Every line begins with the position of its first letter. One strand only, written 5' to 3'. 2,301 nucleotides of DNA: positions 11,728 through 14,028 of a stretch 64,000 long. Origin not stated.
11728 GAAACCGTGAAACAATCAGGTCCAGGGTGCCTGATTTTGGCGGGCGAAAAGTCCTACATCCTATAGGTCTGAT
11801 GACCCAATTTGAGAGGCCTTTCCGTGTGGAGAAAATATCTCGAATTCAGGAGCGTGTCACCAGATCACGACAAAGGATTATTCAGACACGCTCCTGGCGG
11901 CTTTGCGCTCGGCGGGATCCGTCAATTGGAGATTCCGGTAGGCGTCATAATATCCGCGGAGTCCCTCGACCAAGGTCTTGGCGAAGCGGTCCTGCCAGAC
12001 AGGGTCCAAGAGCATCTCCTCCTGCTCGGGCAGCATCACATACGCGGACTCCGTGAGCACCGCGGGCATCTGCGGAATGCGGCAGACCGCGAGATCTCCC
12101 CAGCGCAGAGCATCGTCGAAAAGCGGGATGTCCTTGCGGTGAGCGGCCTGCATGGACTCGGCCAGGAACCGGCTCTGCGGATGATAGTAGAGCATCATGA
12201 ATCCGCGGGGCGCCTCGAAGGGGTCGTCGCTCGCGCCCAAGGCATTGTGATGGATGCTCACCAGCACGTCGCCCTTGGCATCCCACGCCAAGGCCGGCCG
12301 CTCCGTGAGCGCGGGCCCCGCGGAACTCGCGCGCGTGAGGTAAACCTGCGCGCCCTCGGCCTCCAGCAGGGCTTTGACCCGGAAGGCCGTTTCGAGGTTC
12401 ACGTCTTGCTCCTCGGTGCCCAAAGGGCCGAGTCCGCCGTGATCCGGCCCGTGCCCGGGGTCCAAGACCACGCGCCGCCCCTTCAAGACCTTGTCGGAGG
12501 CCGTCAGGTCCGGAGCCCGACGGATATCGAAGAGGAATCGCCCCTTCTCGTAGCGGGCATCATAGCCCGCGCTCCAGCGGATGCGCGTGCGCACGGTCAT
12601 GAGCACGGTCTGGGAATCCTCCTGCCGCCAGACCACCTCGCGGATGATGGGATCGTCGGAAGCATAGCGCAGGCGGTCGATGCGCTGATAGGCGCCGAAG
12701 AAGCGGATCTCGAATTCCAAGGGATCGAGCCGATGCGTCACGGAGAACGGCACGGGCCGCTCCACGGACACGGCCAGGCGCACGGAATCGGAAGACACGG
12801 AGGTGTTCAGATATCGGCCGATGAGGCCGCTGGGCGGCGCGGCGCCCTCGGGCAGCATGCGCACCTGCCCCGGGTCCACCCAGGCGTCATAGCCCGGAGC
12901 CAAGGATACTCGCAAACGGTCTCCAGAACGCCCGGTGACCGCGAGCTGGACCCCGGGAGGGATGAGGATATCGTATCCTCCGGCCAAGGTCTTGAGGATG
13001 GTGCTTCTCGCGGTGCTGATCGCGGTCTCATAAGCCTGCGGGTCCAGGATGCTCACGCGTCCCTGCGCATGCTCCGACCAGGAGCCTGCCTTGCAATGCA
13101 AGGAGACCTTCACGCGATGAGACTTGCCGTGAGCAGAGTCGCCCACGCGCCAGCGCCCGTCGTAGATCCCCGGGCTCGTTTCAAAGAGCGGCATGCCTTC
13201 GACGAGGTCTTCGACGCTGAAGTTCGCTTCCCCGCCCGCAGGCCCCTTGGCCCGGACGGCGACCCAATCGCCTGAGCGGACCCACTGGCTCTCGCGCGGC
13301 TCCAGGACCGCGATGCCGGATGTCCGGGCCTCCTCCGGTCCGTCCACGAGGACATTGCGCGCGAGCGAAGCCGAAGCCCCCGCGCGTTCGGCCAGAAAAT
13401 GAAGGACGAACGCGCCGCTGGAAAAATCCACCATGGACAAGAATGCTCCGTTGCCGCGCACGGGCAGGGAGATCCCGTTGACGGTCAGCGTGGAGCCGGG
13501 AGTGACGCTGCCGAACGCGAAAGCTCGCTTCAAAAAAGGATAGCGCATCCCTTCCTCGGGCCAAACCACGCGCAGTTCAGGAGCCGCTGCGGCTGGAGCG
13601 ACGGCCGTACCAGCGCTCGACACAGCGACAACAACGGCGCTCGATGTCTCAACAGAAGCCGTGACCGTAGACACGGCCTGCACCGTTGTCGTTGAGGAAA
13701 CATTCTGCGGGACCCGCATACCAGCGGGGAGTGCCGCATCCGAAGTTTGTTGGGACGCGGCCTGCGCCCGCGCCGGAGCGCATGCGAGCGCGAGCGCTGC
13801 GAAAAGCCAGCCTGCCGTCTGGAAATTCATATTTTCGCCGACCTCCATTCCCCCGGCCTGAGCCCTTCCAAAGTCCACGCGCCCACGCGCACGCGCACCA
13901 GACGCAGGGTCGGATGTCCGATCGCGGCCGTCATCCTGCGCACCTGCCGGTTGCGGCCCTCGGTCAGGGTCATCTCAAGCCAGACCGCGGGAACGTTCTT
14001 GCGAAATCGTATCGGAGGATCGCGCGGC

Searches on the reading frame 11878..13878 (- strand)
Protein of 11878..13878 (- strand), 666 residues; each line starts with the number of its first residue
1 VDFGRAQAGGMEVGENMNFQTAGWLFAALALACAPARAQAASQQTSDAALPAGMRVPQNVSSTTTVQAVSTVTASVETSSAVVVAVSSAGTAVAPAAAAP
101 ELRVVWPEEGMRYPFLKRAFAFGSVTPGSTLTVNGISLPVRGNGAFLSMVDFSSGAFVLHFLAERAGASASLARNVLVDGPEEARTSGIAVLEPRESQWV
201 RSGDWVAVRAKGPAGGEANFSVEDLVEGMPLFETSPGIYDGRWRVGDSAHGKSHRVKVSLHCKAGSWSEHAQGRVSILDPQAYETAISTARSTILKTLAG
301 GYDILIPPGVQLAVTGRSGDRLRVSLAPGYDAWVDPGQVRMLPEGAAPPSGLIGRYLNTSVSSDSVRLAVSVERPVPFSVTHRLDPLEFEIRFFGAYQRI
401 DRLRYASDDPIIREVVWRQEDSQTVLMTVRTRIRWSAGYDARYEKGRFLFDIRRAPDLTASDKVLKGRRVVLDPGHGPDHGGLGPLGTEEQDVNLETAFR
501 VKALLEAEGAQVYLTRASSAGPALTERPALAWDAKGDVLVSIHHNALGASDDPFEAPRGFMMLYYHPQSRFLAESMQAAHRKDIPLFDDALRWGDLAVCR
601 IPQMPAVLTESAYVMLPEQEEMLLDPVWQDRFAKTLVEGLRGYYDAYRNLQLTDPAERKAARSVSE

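Call 25: search_protein_families(library=pfam, proteins=[window:11878-13878:-], max_evalue=0.001)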
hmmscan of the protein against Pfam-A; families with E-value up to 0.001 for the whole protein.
window:11878-13878:- (666 aa): 1 family
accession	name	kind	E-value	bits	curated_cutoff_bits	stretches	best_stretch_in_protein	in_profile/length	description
PF01520.23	Amidase_3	-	3.1e-33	115.7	27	1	470-640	1-172/174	N-acetylmuramoyl-L-alanine amidase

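Call 43: search_solved_structures(query=window:11878-13878:-, max_evalue=0.001, show_alignments=3)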
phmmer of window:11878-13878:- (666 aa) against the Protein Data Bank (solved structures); distinct sequences matched with E-value up to 0.001: 14.
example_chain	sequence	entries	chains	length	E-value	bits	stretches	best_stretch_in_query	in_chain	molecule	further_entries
7tj4_B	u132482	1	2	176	4.7e-19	71.4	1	465-646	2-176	LytH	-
1jwq_A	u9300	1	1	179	3.4e-16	62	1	469-645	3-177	N-ACETYLMURAMOYL-L-ALANINE AMIDASE CwlV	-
4rn7_A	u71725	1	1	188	5e-15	58.1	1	470-648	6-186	N-acetylmuramoyl-L-alanine amidase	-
4bin_A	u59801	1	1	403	2.9e-14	55.6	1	470-548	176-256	N-ACETYLMURAMOYL-L-ALANINE AMIDASE AMIC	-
5emi_A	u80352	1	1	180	5.4e-13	51.4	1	470-643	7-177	Cell wall hydrolase/autolysin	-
3ne8_A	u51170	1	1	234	1.9e-12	49.6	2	469-547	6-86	N-acetylmuramoyl-l-alanine amidase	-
8c2o_A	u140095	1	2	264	5e-12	48.2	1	467-546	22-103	N-acetylmuramoyl-L-alanine amidase AmiA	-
7b3n_A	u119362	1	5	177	1.9e-11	46.3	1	469-610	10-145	Cell wall hydrolase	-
8c0j_A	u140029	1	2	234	2e-10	42.9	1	594-647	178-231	N-acetylmuramoyl-L-alanine amidase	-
5j72_A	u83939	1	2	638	1.6e-08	36.7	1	464-552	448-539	Putative N-acetylmuramoyl-L-alanine amidase,autolysin cwp6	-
7agm_A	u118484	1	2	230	7.1e-06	27.9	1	486-645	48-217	N-acetylmuramoyl-L-alanine amidase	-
7rag_B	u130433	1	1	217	1.4e-05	26.9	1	467-644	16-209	Germination-specific N-acetylmuramoyl-L-alanine amidase, Autolysin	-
4lq6_A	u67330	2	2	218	2.1e-05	26.3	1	487-644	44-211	N-acetymuramyl-L-alanine amidase-related protein | N-acetylmuramoyl-L-alanine amidase Rv3717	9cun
4m6g_A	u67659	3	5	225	2.3e-05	26.2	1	487-644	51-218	Peptidoglycan Amidase Rv3717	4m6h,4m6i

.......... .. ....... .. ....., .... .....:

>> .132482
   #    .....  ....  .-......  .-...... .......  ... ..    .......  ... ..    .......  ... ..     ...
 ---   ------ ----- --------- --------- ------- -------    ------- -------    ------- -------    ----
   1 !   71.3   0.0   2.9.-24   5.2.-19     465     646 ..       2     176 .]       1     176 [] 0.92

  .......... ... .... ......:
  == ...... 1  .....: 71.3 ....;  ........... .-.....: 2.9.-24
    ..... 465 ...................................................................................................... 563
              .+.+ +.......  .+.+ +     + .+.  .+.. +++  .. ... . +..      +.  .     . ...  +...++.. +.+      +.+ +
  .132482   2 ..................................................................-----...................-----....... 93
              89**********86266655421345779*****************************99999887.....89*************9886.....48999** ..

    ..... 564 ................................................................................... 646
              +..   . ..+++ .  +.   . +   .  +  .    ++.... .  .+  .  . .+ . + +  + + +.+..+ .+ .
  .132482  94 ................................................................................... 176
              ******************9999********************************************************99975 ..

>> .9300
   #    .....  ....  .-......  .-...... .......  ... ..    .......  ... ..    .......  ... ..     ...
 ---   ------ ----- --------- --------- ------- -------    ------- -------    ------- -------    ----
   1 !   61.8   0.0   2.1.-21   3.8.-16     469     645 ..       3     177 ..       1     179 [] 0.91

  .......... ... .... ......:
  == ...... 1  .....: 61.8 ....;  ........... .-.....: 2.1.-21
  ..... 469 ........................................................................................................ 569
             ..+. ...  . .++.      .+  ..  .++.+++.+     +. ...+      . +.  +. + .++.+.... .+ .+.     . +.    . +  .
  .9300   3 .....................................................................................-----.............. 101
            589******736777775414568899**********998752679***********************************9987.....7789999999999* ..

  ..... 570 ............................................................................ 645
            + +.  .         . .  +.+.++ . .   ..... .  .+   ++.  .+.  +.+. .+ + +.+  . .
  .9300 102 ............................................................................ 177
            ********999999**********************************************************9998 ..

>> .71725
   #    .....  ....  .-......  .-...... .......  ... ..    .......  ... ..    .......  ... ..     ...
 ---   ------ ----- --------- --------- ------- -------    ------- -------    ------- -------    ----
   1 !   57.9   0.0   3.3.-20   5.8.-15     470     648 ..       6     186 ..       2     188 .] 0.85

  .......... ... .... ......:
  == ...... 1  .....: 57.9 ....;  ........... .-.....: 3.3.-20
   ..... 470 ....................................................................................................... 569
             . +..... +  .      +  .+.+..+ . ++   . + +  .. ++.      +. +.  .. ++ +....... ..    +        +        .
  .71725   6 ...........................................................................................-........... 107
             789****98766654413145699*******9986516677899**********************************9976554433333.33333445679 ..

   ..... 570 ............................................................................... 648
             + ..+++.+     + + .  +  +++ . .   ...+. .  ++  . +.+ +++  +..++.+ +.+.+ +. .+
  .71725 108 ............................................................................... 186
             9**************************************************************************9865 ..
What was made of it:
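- On EnvC (murein hydrolase activator, LytM factor): The only amidase in the window (11878-13878) is of LytH/CwlV type and aligns to AmiA/B/C only in two pieces around their regulatory insertion (calls 25, 43).
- No amidase with an AmiA/B/C-type regulatory insertion was found in the window; the one amidase present is of LytH/CwlV type (call 43).
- Tried and rejected: The in-window amidase as the obvious target: not supported, because it lacks the regulatory insertion (call 43).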
